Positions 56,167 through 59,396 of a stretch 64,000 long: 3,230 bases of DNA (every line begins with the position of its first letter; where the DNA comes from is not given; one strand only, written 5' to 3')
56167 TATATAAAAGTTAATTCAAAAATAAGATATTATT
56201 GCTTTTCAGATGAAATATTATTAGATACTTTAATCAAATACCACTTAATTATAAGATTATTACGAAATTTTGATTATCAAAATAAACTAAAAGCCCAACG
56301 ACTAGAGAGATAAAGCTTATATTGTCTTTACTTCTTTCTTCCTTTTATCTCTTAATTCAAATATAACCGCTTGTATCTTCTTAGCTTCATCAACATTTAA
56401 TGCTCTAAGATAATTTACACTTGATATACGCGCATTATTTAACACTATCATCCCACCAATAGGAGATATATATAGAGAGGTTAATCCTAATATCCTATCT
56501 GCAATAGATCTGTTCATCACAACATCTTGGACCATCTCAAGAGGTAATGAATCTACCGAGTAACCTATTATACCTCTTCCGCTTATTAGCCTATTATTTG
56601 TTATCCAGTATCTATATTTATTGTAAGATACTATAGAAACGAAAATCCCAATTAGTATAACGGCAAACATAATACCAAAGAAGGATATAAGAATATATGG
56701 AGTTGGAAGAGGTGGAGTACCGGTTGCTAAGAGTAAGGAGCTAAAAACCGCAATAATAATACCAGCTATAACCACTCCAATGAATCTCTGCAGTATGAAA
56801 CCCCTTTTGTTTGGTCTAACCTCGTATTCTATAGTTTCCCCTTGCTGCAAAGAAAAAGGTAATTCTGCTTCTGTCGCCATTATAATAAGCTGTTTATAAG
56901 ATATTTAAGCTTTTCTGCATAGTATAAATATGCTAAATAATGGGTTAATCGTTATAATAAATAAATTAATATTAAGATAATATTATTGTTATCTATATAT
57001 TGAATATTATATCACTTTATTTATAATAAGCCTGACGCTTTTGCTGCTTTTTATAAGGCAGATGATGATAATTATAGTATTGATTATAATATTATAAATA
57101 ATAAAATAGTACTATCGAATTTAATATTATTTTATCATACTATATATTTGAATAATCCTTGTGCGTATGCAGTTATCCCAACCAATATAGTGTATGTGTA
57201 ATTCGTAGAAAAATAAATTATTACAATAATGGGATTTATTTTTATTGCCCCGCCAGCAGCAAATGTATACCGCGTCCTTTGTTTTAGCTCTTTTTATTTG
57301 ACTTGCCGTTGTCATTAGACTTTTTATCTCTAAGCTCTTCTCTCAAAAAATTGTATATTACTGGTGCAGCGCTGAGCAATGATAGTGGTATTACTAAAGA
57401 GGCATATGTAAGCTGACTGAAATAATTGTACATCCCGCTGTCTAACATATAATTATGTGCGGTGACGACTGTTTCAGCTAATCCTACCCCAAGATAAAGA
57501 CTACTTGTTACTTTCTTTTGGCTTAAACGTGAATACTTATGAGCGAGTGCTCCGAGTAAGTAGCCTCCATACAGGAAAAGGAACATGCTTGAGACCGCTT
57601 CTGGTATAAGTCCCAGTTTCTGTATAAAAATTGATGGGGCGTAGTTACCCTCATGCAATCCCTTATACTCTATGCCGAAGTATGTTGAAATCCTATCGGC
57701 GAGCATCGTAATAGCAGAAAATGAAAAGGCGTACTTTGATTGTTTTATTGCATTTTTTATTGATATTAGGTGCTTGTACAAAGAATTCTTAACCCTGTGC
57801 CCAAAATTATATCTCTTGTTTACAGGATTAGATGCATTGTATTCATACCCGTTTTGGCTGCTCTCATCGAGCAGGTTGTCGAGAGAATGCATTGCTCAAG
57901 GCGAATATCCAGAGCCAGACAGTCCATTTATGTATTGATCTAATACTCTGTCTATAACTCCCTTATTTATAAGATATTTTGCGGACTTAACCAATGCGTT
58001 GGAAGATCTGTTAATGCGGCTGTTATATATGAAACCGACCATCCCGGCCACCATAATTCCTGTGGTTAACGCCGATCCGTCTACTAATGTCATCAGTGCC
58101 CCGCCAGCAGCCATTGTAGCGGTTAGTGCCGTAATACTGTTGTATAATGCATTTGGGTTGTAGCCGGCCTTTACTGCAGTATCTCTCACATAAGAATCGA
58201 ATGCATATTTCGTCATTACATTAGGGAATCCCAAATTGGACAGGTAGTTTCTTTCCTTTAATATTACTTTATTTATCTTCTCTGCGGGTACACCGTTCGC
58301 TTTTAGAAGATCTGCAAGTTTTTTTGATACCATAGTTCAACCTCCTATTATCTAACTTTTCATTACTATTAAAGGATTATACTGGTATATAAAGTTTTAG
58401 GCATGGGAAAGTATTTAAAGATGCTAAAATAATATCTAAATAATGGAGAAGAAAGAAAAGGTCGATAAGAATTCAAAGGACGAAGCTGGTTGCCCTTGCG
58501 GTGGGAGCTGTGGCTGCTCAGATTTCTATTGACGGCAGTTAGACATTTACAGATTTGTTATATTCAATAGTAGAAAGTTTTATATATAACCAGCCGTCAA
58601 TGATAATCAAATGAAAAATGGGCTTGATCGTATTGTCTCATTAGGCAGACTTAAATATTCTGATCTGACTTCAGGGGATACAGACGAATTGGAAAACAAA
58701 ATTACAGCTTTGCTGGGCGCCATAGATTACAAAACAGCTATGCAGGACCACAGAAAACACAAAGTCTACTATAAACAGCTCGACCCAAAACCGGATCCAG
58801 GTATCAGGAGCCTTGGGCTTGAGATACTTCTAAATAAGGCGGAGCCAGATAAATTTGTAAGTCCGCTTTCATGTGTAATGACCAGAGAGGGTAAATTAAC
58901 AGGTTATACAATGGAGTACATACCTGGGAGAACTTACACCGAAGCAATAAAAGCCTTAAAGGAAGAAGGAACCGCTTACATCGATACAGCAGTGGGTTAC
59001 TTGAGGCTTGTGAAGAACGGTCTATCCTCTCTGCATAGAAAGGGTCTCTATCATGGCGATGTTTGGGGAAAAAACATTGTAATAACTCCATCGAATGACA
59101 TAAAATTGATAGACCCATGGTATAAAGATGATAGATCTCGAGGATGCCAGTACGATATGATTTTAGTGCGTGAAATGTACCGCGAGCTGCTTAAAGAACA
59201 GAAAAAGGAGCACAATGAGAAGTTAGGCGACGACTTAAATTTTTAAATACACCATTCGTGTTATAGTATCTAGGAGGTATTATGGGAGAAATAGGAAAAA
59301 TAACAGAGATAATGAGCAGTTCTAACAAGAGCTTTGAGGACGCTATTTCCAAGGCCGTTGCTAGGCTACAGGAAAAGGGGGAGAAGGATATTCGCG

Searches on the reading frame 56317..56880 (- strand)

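Call 39: search_protein_families(library=pfam, proteins=[window:56317-56880:-], max_evalue=0.01)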
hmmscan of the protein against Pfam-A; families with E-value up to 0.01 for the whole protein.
window:56317-56880:- (187 aa): 1 family
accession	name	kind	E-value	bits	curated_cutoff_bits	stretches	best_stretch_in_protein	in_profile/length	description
PF03703.20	bPH_2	-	1.2e-11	45.1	22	1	86-171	1-76/78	Bacterial PH domain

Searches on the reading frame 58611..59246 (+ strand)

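Call 39: search_protein_families(library=pfam, proteins=[window:58611-59246:+], max_evalue=0.01)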
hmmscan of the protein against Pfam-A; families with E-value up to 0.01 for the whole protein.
window:58611-59246:+ (211 aa): 2 families
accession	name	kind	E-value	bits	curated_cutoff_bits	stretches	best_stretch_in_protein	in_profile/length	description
PF00069.31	Pkinase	-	8.6e-07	29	31.7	1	71-168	48-141/263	Protein kinase domain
PF07714.23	PK_Tyr_Ser-Thr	-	0.0059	16.4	23.1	1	77-169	58-146/258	Protein tyrosine and serine/threonine kinase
